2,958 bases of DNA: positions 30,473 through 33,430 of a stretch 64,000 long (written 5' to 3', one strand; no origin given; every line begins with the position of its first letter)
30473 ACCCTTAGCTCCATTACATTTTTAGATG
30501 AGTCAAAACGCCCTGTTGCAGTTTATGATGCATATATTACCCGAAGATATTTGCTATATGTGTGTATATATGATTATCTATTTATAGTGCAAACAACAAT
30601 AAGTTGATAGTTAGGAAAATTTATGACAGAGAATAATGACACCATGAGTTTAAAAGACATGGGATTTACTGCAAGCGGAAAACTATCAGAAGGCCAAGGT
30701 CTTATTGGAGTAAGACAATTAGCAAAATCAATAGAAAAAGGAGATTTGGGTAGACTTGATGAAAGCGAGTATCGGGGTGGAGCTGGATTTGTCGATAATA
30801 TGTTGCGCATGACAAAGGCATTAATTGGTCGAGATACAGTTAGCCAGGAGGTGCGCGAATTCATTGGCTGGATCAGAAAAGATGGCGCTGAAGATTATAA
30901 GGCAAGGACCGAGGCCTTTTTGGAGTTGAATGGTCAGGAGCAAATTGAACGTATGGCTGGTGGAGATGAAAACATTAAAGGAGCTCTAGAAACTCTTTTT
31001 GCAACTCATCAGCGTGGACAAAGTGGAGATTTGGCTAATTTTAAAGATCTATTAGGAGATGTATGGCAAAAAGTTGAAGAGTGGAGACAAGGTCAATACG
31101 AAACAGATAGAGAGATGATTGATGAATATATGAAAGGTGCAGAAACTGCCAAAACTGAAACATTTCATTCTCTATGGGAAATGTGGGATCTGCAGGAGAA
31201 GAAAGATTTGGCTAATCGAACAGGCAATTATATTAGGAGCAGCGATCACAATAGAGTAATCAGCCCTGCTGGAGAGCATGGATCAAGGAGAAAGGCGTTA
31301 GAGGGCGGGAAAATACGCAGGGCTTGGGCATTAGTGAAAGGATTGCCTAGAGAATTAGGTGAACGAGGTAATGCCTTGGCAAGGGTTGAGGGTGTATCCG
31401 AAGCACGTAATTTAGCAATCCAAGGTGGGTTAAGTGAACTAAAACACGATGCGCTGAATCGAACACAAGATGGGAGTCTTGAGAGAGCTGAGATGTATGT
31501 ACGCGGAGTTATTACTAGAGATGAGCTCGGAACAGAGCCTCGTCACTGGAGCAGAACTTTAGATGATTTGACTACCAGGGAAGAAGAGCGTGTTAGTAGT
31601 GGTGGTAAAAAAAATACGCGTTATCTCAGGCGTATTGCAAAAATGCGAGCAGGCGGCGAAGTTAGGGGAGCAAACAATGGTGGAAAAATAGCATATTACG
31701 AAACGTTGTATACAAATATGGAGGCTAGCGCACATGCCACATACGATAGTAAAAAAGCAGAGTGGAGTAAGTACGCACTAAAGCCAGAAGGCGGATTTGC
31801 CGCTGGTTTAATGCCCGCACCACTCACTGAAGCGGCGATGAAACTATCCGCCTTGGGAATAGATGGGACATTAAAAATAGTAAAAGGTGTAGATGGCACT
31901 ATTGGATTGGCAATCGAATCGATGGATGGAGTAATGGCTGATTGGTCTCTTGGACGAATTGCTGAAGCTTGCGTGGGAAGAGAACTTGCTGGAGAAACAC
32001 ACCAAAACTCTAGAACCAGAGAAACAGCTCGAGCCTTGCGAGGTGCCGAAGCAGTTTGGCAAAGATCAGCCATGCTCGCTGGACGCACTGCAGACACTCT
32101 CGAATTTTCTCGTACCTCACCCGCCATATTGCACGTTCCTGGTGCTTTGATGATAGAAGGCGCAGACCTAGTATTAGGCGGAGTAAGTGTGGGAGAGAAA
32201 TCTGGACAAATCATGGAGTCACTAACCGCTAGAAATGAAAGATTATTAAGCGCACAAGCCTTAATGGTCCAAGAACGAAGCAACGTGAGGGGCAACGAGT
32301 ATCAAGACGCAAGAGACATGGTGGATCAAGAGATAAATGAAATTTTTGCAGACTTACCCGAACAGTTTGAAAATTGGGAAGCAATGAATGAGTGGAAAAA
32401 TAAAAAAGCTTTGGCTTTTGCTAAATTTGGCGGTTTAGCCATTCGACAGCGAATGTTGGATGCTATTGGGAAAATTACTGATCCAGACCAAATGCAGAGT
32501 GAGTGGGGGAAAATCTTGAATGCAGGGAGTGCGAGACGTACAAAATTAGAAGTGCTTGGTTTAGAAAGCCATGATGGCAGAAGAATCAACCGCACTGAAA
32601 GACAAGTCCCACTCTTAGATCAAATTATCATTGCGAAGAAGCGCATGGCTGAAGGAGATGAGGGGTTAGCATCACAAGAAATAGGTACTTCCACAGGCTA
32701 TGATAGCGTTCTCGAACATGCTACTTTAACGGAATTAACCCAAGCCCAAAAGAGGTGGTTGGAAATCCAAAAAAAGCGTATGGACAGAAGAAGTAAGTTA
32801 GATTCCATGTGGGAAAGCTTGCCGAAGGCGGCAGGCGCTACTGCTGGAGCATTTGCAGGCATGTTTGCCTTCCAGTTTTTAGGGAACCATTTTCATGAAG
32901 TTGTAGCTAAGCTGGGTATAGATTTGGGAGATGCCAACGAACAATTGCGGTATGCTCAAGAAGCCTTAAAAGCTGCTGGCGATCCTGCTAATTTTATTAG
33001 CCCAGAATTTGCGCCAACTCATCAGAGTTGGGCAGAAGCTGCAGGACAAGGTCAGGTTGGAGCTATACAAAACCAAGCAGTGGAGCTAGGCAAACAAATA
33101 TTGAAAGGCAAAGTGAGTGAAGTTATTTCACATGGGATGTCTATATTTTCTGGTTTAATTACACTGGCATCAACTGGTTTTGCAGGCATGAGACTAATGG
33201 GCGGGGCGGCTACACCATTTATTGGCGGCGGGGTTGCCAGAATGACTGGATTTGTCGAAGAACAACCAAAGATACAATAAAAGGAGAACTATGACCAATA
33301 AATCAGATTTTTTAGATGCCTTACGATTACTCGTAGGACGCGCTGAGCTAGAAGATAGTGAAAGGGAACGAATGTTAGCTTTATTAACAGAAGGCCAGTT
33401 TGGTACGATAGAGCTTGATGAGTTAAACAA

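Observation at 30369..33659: GC-elevated two-gene cassette: 885-aa charged helical protein with C-terminal glycine-zipper tail plus a small very acidic partner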

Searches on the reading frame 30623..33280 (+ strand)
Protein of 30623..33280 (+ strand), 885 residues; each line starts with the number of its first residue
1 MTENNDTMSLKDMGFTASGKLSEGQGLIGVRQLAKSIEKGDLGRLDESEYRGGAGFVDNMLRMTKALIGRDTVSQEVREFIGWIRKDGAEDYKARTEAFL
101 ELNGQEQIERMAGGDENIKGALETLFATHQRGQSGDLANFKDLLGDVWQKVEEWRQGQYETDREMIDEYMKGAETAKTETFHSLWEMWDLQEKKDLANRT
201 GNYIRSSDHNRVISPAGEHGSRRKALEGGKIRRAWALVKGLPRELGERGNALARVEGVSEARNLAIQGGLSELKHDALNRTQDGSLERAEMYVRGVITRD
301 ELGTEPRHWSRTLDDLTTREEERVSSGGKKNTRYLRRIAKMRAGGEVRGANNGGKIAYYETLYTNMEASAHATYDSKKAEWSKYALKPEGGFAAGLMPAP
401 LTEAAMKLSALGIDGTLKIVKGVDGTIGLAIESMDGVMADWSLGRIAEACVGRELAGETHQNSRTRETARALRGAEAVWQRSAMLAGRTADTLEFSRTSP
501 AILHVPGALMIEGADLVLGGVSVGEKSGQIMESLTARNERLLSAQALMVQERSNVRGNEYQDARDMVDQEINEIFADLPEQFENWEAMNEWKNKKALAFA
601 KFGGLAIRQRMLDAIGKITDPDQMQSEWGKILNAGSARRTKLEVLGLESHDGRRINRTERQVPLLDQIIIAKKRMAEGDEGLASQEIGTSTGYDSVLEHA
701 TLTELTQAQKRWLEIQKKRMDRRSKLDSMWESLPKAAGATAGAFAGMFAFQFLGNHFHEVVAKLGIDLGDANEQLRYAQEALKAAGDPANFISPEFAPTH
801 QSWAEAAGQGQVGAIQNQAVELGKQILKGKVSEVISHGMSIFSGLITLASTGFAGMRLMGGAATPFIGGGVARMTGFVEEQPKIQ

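Call 3: search_protein_families(library=pfam, proteins=[window:30623-33280:+], max_evalue=1)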
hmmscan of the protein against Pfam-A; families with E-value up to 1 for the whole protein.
window:30623-33280:+ (885 aa): 1 family
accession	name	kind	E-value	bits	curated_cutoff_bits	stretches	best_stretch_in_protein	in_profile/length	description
PF17007.11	HTH_micro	-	0.31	10.2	27.3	1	652-716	180-242/454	HTH-like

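Call 4: search_protein_families(library=phrogs, proteins=[window:30623-33280:+], max_evalue=1)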
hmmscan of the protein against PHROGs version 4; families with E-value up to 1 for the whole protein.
window:30623-33280:+ (885 aa): 0 families

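Call 5: search_protein_families(library=ncbifam, proteins=[window:30623-33280:+], max_evalue=1)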
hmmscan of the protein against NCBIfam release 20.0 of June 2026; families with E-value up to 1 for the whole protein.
window:30623-33280:+ (885 aa): 1 family
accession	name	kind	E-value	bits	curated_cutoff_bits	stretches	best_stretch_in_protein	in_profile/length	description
NF010009.0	PRK13482.1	equivalog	0.036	13.2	201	1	151-278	221-352/357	DNA integrity scanning diadenylate cyclase DisA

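Call 6: find_homologous_proteins(query=window:30623-33280:+, max_evalue=0.001)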
Query window:30623-33280:+ (885 aa): 5 proteins with E <= 0.001 among 8000 candidates.
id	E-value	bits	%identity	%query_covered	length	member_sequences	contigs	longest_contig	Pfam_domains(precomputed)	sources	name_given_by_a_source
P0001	0.0e+0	1952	100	100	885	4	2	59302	-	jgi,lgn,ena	-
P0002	0.0e+0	1328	66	100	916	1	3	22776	-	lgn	-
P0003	0.0e+0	1327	66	100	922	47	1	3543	-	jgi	-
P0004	0.0e+0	1215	60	100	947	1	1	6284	-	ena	-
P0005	1.3e-290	985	48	100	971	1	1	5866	-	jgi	jgi:hypothetical protein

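Call 7: search_solved_structures(query=window:30623-33280:+, max_evalue=10)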
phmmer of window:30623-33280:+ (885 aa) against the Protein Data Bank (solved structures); distinct sequences matched with E-value up to 10: 2.
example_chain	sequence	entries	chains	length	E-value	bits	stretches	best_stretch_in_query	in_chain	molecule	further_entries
7bqq_A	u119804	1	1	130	0.37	12.2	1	107-195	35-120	Gogy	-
9bd4_A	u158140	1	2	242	1.4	10.2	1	211-269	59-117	Esterase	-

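Call 10: find_encoding_contigs(protein=P0002, flank=8000, max_places=4)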
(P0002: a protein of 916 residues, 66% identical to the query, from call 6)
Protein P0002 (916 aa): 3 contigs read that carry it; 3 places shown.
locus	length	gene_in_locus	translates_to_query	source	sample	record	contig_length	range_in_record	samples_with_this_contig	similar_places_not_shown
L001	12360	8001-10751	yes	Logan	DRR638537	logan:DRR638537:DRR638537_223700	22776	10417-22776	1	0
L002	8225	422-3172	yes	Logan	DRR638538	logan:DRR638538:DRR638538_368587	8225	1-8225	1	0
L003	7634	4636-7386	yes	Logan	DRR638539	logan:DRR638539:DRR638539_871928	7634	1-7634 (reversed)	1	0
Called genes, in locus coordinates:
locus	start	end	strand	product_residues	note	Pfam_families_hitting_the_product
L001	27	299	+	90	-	-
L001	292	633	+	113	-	-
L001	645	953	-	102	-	-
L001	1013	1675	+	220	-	PF01966:HD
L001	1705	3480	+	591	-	PF01411:tRNA-synt_2c, PF07973:tRNA_SAD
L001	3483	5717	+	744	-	-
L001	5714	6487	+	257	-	PF04203:Sortase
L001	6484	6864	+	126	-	PF03652:RuvX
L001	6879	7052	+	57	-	-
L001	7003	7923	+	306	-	PF02618:YceG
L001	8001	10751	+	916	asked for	-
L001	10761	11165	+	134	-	-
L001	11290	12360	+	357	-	?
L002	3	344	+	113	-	?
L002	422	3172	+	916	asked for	-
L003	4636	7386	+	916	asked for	-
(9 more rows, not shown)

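Call 11: find_encoding_contigs(protein=P0004, flank=8000, max_places=3)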
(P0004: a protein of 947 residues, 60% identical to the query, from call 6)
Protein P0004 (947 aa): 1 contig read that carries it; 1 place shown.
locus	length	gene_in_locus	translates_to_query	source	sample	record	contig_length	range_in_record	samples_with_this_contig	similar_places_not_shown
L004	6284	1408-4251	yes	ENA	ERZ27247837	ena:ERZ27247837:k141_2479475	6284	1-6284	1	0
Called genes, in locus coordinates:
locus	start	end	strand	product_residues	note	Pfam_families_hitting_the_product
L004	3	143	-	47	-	?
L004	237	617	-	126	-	PF16320:Ribosomal_L12_N, PF00542:Ribosomal_L12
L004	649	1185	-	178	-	PF00466:Ribosomal_L10, PF27436:RL10_C (faint)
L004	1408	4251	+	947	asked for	-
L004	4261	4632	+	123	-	-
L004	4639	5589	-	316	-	PF00687:Ribosomal_L1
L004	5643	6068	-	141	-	PF03946:Ribosomal_L11_N, PF00298:Ribosomal_L11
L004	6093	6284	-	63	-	?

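Call 12: find_encoding_contigs(protein=P0005, flank=8000, max_places=3)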
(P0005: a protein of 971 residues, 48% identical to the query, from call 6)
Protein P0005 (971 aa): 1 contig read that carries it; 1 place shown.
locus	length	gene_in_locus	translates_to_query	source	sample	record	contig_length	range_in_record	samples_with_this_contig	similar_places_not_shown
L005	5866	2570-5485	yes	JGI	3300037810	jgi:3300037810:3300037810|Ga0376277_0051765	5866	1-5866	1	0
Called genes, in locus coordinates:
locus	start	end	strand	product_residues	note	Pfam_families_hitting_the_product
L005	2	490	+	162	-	?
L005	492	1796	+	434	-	PF08245:Mur_ligase_M (faint), PF02875:Mur_ligase_C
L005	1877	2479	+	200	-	PF00081:Sod_Fe_N, PF02777:Sod_Fe_C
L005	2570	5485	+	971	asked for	-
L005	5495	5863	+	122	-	-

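Call 29: find_related_loci(query=A1, collection=genome_contigs, flank=10000)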
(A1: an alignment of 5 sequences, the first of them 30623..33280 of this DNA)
Query A1 (885 aa) in genome_contigs; peptide patterns used: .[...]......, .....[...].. (x = any residue, [..] = any of these).
56 stretches matched a pattern, but none encodes a relative of the query by tblastn (E <= 1e-3).

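Call 30: find_related_loci(query=A1, collection=viral_contigs, flank=10000)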
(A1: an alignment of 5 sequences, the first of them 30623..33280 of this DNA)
Query A1 (885 aa) in viral_contigs; peptide patterns used: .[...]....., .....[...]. (x = any residue, [..] = any of these).
85 stretches matched a pattern, but none encodes a relative of the query by tblastn (E <= 1e-3).

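Call 31: find_related_loci(query=A1, collection=metagenome_contigs, flank=10000)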
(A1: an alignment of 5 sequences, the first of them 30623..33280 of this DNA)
Query A1 (885 aa) in metagenome_contigs; peptide patterns used: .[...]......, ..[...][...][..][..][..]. (x = any residue, [..] = any of these).
274 stretches matched a pattern; 2 encode a relative of the query (tblastn E <= 1e-3); 2 distinct loci.
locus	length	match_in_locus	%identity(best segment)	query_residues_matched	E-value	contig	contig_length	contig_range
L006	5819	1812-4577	66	1-885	0e+0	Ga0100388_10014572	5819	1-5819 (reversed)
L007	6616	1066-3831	66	1-885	0e+0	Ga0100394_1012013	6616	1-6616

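Call 32: find_encoding_contigs(protein=P0001, flank=10000, max_places=4)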
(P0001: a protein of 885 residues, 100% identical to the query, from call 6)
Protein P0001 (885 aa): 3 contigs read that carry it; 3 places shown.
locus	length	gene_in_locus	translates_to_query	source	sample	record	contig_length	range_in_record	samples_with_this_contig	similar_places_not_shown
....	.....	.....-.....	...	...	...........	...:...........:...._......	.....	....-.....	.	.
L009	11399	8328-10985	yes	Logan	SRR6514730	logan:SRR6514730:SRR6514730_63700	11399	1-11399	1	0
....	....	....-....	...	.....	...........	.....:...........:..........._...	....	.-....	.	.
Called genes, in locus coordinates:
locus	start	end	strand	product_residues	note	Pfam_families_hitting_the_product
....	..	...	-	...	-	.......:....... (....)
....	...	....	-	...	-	-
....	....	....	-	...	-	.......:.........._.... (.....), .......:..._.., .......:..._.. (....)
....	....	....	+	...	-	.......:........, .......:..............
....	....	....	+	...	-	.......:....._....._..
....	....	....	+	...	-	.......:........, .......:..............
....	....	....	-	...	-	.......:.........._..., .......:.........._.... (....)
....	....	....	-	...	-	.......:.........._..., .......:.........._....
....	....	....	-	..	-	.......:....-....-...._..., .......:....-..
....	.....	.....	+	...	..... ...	-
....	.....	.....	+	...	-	-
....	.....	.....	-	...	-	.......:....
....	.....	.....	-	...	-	-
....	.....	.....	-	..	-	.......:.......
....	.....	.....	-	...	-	-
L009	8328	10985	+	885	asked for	-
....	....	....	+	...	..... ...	-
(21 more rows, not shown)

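Call 33: find_encoding_contigs(protein=P0003, flank=10000, max_places=4)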
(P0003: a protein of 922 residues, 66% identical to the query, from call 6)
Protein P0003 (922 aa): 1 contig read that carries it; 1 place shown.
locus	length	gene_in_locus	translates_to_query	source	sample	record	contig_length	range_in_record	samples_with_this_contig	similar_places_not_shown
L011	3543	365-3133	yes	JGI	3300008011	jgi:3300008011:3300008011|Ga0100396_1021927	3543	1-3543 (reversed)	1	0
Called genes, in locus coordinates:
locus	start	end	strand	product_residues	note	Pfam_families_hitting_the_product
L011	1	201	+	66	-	?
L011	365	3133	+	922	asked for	-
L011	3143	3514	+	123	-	-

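Call 37: search_protein_representatives(alignment_id=A1)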
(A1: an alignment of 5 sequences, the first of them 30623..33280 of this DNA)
Query: 5 sequences, 917 profile positions. Proteins with E-value up to 0.001 (for the whole library): 15; up to 1e-10: 12; up to 1e-30: 7. The best 15 are listed.
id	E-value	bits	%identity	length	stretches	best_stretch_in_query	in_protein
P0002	0.0e+00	1767.6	-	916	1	1-917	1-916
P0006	8.3e-128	444.4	-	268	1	651-917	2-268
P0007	1.5e-52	195.4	-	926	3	642-916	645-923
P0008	4.7e-48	180.5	-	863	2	40-603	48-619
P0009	1.3e-36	142.7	-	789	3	39-254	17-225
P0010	2.1e-34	135.3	-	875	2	42-600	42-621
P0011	1.4e-33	132.6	-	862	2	41-593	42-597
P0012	8.6e-29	116.8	-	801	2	36-598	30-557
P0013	1.5e-25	106.1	-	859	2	40-558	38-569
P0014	5.3e-24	100.9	-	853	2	26-597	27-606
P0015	7.6e-23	97.1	-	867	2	41-597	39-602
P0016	1.1e-22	96.6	-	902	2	40-549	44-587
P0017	5.6e-06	41.3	-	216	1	713-899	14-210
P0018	2.3e-05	39.3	-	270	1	658-790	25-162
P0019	2.8e-04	35.6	-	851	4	563-601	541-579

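Call 41: search_solved_structures(query=A3, max_evalue=10)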
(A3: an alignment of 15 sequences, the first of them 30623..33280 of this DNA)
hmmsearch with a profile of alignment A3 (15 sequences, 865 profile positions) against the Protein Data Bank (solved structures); distinct sequences matched with E-value up to 10: 1.
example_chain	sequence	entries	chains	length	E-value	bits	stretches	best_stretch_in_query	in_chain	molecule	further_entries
6z35_A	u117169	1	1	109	1.2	10.3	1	93-175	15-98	Maquette 2-1ip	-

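Call 42: search_protein_families(library=pfam, alignment_id=A3, max_evalue=0.1)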
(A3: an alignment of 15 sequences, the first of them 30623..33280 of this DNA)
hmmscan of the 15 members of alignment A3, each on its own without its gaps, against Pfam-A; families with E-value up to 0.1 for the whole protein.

A. member 1, window:30623-33280:+ (885 aa): 0 families

B. families by the number of members that match (of 15 scanned): 3 families
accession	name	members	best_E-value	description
PF13101.12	DUF3945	1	0.035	Protein of unknown function (DUF3945)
PF02637.23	GatB_Yqey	1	0.071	GatB domain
PF16888.10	YwqH-like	1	0.079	YwqH-like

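Call 43: find_homologous_proteins(query=A3, max_evalue=0.001)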
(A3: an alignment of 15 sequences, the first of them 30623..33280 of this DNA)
Query A3 (15 sequences) (885 aa, profile of the alignment): 5 proteins with E <= 0.001 among 8000 candidates.
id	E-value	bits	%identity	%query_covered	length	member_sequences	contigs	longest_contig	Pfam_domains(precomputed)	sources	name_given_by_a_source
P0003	0.0e+0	1083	66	100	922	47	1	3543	-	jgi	-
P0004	0.0e+0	1069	60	100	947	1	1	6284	-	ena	-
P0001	0.0e+0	1055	100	100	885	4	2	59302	-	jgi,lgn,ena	-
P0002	0.0e+0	1052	66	100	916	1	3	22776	-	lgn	-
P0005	1.4e-290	985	48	100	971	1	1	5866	-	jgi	jgi:hypothetical protein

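Call 44: find_encoding_contigs(protein=P0008, flank=8000, max_places=3)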
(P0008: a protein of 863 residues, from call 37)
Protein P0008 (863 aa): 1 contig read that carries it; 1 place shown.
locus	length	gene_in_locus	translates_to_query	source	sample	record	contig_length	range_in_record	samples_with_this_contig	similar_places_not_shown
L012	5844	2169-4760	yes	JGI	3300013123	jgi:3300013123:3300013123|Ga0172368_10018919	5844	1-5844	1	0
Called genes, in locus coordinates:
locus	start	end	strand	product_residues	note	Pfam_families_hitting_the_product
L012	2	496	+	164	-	?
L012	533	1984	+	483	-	PF00009:GTP_EFTU, PF00071:Ras (weak), PF01926:MMR_HSR1, PF22042:EF-G_D2, PF11987:IF-2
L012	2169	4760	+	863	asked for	-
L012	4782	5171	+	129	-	-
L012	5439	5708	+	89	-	PF00312:Ribosomal_S15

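Call 45: find_encoding_contigs(protein=P0007, flank=8000, max_places=3)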
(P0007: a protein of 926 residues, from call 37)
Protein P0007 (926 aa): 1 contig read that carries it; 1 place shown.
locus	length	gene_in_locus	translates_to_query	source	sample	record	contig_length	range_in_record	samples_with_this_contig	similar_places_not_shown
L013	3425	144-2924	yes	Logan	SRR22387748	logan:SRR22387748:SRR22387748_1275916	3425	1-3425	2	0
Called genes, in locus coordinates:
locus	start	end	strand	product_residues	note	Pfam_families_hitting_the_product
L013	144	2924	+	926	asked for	-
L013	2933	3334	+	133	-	-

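Call 47: find_encoding_contigs(protein=P0010, flank=8000, max_places=3)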
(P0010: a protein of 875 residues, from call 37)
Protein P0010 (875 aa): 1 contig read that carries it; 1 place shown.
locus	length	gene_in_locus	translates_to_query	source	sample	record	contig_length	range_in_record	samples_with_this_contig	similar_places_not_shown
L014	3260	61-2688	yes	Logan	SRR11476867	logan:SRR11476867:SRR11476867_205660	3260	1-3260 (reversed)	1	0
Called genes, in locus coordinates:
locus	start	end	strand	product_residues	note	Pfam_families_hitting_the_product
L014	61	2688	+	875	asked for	-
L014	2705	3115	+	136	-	-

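Call 48: find_encoding_contigs(protein=P0012, flank=8000, max_places=3)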
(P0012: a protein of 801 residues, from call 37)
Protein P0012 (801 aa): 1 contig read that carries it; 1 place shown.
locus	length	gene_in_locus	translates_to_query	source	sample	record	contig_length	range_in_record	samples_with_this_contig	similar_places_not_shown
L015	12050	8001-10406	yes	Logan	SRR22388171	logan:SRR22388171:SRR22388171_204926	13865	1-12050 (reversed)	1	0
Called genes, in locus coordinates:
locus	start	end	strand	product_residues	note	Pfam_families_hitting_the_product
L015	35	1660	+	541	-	-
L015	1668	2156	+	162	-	PF08820:DUF1803 (weak)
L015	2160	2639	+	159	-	-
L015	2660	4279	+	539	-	PF13231:PMT_2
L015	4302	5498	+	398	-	-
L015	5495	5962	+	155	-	-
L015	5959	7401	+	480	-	-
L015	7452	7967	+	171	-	PF13489:Methyltransf_23, PF13847:Methyltransf_31 (weak), PF08241:Methyltransf_11, PF08242:Methyltransf_12, PF13649:Methyltransf_25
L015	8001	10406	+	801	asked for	-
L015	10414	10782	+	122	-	-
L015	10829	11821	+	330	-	PF00535:Glycos_transf_2, PF10111:Glyco_tranf_2_2, PF13641:Glyco_tranf_2_3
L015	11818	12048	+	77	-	?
